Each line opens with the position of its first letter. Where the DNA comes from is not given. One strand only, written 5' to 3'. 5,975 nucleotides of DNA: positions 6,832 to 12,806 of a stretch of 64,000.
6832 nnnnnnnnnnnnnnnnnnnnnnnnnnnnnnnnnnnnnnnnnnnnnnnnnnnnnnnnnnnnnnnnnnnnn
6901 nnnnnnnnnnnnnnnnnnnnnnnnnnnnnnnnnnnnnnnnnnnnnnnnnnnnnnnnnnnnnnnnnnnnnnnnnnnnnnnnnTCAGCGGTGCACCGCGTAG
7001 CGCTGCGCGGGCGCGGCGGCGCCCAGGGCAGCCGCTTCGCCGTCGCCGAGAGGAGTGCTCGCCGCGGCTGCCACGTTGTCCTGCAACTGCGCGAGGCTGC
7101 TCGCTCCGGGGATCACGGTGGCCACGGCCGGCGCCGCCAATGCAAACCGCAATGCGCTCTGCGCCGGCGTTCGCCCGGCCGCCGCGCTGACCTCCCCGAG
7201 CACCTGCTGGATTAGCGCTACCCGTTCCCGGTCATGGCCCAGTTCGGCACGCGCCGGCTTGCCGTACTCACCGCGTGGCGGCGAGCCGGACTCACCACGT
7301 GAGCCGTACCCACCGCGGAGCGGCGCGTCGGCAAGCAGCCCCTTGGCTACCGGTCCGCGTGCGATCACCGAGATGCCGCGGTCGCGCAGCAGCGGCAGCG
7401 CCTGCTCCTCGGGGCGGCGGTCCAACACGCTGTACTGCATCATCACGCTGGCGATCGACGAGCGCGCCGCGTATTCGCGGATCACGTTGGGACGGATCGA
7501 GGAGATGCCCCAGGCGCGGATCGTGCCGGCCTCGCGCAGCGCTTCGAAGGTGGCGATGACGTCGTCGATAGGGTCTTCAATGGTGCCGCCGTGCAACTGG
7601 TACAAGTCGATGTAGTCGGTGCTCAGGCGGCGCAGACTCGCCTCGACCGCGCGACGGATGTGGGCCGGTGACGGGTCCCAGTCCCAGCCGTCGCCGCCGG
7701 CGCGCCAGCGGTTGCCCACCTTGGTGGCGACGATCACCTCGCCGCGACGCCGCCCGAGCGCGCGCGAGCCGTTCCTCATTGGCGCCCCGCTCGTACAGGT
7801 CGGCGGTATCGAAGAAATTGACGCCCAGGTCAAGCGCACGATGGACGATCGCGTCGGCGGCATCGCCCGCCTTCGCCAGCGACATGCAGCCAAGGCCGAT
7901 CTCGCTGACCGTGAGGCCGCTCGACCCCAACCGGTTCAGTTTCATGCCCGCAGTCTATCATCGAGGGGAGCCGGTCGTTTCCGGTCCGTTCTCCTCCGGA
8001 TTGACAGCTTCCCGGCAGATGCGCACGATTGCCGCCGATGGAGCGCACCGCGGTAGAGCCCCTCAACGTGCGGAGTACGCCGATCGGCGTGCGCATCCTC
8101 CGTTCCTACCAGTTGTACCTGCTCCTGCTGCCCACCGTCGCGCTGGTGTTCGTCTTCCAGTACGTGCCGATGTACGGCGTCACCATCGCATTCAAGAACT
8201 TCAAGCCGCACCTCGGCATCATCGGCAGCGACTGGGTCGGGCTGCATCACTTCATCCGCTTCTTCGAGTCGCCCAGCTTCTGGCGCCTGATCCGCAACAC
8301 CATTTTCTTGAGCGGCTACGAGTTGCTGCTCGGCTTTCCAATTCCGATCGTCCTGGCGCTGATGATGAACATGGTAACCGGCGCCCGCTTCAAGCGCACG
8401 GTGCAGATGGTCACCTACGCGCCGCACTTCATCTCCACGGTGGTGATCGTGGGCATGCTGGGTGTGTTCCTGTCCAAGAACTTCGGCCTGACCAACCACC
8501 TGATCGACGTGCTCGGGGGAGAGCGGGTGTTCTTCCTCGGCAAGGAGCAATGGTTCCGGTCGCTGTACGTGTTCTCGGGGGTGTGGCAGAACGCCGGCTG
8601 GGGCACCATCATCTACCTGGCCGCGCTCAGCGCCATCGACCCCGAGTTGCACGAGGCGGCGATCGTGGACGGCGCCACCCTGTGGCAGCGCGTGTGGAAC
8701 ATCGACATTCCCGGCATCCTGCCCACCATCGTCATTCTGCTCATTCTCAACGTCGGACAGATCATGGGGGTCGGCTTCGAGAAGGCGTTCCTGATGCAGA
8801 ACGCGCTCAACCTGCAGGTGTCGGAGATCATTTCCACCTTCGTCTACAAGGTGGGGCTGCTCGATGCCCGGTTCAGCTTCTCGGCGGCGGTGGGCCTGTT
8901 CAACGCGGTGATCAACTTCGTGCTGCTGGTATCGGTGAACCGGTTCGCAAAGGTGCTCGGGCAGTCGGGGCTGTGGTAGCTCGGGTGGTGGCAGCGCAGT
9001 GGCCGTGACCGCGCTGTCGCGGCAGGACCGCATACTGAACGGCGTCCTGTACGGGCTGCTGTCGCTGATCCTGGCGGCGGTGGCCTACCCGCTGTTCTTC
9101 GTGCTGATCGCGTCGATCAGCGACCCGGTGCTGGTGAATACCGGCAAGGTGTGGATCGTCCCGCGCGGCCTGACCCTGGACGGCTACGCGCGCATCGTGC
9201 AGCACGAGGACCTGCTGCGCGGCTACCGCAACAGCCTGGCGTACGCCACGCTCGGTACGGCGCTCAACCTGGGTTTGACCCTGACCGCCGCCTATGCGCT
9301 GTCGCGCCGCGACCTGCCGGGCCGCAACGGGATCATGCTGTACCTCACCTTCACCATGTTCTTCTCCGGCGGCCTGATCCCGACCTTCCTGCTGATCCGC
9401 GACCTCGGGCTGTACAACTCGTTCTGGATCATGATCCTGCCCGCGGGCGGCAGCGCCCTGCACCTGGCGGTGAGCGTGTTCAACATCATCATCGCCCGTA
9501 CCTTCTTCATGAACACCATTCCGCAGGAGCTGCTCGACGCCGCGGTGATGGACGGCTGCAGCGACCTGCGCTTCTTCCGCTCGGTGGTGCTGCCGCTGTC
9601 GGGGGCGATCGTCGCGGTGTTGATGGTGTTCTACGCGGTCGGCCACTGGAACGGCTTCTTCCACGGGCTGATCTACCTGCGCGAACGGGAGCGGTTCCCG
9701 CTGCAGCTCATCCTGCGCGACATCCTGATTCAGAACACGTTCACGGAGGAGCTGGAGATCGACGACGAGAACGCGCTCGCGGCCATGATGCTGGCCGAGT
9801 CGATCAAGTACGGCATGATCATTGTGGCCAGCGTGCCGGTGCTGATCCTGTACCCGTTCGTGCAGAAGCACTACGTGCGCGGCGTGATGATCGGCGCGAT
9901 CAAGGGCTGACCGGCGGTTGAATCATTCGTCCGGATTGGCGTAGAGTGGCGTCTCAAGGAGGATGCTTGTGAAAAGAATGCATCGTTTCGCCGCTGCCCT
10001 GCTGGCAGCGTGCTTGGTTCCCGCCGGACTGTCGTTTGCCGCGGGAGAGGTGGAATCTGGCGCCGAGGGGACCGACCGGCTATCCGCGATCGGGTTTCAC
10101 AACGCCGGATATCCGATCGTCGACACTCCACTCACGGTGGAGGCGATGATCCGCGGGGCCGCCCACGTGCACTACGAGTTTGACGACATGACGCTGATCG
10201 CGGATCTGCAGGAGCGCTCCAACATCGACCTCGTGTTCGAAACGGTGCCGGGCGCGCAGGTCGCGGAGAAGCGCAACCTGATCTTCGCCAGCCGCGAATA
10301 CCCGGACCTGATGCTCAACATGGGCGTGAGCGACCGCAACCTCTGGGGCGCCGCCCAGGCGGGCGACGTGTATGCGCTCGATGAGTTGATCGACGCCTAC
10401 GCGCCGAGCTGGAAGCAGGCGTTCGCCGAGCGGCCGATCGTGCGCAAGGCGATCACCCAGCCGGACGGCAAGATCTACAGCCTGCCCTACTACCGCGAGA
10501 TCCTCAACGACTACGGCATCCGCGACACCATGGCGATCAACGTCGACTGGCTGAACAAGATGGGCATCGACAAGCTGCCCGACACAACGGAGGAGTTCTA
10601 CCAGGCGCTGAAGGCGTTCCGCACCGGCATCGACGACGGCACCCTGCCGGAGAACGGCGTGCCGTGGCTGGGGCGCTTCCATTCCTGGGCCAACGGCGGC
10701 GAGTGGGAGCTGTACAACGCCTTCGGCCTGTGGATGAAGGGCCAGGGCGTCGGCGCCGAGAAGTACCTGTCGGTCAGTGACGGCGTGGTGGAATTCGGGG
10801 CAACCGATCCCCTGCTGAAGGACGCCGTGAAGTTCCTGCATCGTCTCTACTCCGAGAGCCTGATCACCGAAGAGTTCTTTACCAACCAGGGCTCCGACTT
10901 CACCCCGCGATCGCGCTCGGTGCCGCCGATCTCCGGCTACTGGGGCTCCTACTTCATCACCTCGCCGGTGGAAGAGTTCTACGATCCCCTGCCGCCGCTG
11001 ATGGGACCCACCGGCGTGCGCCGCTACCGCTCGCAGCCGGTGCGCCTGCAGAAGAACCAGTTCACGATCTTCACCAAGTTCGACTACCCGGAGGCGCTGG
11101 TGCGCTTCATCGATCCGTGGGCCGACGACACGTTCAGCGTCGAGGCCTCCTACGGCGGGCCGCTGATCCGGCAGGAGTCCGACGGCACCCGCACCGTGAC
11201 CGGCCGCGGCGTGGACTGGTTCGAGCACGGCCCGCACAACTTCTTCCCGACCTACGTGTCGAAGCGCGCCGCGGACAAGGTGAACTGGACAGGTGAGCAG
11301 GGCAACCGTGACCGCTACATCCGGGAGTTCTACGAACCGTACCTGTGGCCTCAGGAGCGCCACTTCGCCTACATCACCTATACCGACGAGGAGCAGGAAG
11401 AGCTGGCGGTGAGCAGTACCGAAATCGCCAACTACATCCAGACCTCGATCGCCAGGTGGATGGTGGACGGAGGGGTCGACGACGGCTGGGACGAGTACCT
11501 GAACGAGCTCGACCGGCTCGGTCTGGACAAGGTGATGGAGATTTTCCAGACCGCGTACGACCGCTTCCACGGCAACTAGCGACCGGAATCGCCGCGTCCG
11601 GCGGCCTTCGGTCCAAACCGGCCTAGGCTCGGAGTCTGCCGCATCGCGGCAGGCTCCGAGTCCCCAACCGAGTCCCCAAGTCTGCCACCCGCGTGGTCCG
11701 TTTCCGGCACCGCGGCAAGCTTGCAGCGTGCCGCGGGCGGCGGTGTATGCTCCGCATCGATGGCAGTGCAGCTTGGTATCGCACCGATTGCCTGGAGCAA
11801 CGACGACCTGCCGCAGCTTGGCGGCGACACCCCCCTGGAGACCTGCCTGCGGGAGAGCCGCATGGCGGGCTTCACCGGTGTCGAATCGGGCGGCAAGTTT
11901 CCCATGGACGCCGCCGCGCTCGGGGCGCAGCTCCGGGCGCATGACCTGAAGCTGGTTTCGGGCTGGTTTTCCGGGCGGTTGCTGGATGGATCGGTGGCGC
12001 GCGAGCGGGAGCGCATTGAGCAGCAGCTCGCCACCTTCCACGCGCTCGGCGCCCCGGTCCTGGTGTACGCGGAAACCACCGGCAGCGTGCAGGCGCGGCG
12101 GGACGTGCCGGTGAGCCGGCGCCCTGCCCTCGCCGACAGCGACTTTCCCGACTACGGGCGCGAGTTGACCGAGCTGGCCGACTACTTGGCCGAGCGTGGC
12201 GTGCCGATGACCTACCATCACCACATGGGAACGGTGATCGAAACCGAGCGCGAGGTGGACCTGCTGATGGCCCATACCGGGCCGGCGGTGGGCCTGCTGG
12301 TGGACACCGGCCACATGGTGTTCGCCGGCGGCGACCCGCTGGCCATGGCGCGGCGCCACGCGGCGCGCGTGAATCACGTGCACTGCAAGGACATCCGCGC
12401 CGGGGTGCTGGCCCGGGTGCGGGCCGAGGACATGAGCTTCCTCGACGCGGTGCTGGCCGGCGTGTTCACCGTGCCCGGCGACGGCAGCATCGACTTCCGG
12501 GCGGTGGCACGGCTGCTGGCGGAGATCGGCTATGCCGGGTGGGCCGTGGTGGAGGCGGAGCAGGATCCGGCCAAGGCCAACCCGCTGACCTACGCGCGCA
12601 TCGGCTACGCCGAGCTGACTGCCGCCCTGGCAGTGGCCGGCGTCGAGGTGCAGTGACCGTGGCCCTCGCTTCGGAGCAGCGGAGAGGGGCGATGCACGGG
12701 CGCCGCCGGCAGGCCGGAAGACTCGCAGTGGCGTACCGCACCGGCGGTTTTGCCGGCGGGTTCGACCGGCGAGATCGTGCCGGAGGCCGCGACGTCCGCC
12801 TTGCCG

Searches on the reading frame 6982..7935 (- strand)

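Call 8: search_protein_families(library=pfam, proteins=[window:6982-7935:-], max_evalue=0.001)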
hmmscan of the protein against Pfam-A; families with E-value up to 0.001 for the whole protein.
window:6982-7935:- (317 aa): 1 family
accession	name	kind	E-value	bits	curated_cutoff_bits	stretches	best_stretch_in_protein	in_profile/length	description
PF00248.27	Aldo_ket_red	-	5.7e-43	147.5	24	1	61-304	56-286/291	Aldo/keto reductase family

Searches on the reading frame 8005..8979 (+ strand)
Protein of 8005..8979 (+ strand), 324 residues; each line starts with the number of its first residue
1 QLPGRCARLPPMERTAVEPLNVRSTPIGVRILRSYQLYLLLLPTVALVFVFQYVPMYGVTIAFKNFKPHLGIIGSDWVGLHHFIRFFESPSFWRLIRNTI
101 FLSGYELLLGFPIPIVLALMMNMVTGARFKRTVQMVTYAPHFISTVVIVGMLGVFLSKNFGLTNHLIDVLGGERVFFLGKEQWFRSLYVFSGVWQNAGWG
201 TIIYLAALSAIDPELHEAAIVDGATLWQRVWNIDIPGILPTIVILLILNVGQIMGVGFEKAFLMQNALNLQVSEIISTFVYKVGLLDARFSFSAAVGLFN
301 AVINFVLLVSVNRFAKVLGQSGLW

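Call 8: search_protein_families(library=pfam, proteins=[window:8005-8979:+], max_evalue=0.001)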
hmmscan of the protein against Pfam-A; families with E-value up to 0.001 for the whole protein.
window:8005-8979:+ (324 aa): 1 family
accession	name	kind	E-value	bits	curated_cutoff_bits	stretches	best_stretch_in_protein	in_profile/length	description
PF00528.27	BPD_transp_1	-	4.5e-16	59.6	26.4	1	115-315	2-179/184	Binding-protein-dependent transport system inner membrane component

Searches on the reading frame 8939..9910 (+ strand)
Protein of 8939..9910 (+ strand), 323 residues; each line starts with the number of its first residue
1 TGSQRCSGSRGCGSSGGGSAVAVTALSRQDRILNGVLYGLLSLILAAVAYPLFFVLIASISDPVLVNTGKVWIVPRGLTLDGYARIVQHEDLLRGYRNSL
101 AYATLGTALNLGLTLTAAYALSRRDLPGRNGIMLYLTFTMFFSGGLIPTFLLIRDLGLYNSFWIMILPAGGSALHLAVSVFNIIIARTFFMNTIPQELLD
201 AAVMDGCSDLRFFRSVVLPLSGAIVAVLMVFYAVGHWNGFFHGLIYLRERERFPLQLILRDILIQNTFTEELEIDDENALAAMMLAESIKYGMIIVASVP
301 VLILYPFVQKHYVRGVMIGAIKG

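Call 8: search_protein_families(library=pfam, proteins=[window:8939-9910:+], max_evalue=0.001)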
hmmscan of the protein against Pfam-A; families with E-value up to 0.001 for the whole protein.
window:8939-9910:+ (323 aa): 1 family
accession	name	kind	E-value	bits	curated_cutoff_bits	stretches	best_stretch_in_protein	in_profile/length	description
PF00528.27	BPD_transp_1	-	2.1e-07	31.3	26.4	1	124-315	12-181/184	Binding-protein-dependent transport system inner membrane component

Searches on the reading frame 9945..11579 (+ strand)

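Call 8: search_protein_families(library=pfam, proteins=[window:9945-11579:+], max_evalue=0.001)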
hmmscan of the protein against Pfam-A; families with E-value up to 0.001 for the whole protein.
window:9945-11579:+ (544 aa): 1 family
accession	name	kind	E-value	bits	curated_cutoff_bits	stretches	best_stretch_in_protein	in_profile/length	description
PF13416.11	SBP_bac_8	-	0.00043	20.6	27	1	84-302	2-166/279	Bacterial extracellular solute-binding protein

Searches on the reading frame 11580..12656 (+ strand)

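Call 9: search_protein_families(library=pfam, proteins=[window:11580-12656:+], max_evalue=0.001)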
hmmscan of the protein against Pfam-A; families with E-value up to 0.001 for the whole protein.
window:11580-12656:+ (358 aa): 1 family
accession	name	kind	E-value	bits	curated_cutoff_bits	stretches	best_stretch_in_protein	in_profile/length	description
PF01261.30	AP_endonuc_2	-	9.3e-29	101.3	31.1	1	92-334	3-234/249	Xylose isomerase-like TIM barrel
